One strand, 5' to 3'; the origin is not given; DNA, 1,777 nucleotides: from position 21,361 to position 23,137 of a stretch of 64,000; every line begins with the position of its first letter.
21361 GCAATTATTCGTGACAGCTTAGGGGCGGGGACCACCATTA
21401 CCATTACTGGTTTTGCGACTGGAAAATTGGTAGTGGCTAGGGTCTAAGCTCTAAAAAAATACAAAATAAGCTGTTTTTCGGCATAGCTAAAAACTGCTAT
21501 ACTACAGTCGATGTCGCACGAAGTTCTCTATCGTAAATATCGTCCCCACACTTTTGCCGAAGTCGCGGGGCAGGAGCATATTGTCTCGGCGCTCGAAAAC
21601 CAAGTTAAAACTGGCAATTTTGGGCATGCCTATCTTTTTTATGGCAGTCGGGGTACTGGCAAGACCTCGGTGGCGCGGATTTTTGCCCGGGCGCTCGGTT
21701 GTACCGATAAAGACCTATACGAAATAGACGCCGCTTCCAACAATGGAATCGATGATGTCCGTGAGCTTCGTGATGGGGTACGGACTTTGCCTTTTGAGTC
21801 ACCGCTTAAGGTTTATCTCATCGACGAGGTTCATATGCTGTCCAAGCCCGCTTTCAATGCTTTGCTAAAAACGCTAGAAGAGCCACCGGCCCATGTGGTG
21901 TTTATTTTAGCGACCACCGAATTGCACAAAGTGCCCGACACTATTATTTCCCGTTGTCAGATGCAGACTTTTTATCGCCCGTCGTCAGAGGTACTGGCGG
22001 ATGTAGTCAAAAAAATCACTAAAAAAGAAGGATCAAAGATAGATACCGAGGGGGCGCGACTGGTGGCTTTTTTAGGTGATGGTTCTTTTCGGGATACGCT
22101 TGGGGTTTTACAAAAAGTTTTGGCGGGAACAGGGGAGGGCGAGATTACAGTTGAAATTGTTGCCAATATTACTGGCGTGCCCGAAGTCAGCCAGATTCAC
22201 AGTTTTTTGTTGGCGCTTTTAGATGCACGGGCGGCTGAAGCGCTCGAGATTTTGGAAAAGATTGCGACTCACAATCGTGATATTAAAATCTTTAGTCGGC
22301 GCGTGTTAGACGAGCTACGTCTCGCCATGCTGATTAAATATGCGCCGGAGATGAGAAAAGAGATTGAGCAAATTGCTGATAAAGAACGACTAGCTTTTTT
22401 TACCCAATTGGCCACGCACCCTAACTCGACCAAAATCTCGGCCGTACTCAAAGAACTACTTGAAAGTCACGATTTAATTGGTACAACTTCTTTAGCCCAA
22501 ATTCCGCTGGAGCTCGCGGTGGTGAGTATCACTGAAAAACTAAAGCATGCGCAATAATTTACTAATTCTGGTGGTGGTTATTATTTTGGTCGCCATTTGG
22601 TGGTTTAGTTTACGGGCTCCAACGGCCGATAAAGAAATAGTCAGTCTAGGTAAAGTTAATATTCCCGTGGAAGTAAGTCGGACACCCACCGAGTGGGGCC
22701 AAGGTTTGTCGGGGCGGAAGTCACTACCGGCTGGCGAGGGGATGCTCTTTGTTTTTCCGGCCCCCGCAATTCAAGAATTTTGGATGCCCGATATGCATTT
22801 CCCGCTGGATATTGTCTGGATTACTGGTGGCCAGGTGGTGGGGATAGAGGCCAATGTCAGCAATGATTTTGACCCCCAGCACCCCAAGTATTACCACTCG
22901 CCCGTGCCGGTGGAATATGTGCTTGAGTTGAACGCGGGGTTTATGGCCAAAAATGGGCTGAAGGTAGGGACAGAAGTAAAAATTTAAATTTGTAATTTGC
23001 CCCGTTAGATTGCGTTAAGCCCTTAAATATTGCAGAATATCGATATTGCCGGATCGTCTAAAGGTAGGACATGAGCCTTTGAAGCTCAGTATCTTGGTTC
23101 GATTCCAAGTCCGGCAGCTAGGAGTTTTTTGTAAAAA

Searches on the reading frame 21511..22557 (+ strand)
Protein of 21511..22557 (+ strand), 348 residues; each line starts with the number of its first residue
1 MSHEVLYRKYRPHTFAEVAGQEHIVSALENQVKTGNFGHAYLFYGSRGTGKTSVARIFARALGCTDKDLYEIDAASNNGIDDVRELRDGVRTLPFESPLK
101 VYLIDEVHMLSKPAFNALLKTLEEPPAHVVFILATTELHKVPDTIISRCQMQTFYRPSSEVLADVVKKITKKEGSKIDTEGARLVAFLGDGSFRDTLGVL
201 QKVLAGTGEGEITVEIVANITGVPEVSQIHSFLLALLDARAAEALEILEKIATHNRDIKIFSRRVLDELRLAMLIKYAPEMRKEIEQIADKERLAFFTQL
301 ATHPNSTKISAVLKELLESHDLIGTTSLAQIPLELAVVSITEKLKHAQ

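Call 98: search_protein_families(library=pfam, proteins=[window:21511-22557:+], max_evalue=0.001)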
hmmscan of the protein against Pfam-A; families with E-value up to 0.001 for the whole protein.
window:21511-22557:+ (348 aa): 12 families
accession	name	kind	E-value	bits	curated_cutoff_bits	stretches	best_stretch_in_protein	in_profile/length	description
PF13177.12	DNA_pol3_delta2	-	2.6e-33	115.7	27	2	77-154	80-157/161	DNA polymerase III, delta subunit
PF00004.35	AAA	-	3.3e-14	53.9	21.2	1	41-154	1-128/131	ATPase family associated with various cellular activities (AAA)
PF05496.18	RuvB_N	-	7.2e-07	29.5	27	1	11-124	2-110/159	Holliday junction DNA helicase RuvB P-loop domain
PF12169.13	DNA_pol3_gamma3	-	2.6e-06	27.7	24.4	1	212-340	1-127/143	DNA polymerase III subunits gamma and tau domain III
PF13401.12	AAA_22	-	4.2e-06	27.5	27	0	51-135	47-122/130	AAA domain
PF06068.19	TIP49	-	5.3e-05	23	23.8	0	101-136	277-311/347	TIP49 P-loop domain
PF07728.20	AAA_5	-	8.8e-05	23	22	1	42-128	3-96/139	AAA domain (dynein-related subfamily)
PF13479.12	AAA_24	-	0.00033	21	27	0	41-118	5-84/195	AAA domain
PF01078.27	Mg_chelatase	-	0.00047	20.1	20.3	0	15-98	2-81/207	Magnesium chelatase, subunit ChlI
PF13191.12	AAA_16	-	0.00069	20.6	32.6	0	22-62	6-48/167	AAA ATPase domain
PF13173.12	AAA_14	-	0.00074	20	27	0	40-125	4-88/129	AAA domain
PF13604.12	AAA_30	-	0.00085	19.5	27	0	93-132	84-122/191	AAA domain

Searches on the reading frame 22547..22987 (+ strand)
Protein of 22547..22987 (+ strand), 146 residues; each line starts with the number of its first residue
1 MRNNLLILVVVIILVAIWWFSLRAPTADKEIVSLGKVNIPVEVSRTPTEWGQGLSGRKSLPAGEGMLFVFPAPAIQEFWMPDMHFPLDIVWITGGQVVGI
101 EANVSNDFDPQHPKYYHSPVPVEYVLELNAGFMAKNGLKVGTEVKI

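Call 97: search_protein_families(library=pfam, proteins=[window:22547-22987:+], max_evalue=0.001)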
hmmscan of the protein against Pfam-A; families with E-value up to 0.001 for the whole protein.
window:22547-22987:+ (146 aa): 1 family
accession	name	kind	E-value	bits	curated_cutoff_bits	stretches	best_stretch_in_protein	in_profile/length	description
PF02643.20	DUF192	-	1.6e-28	99.1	27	1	40-146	2-96/96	Uncharacterized ACR, COG1430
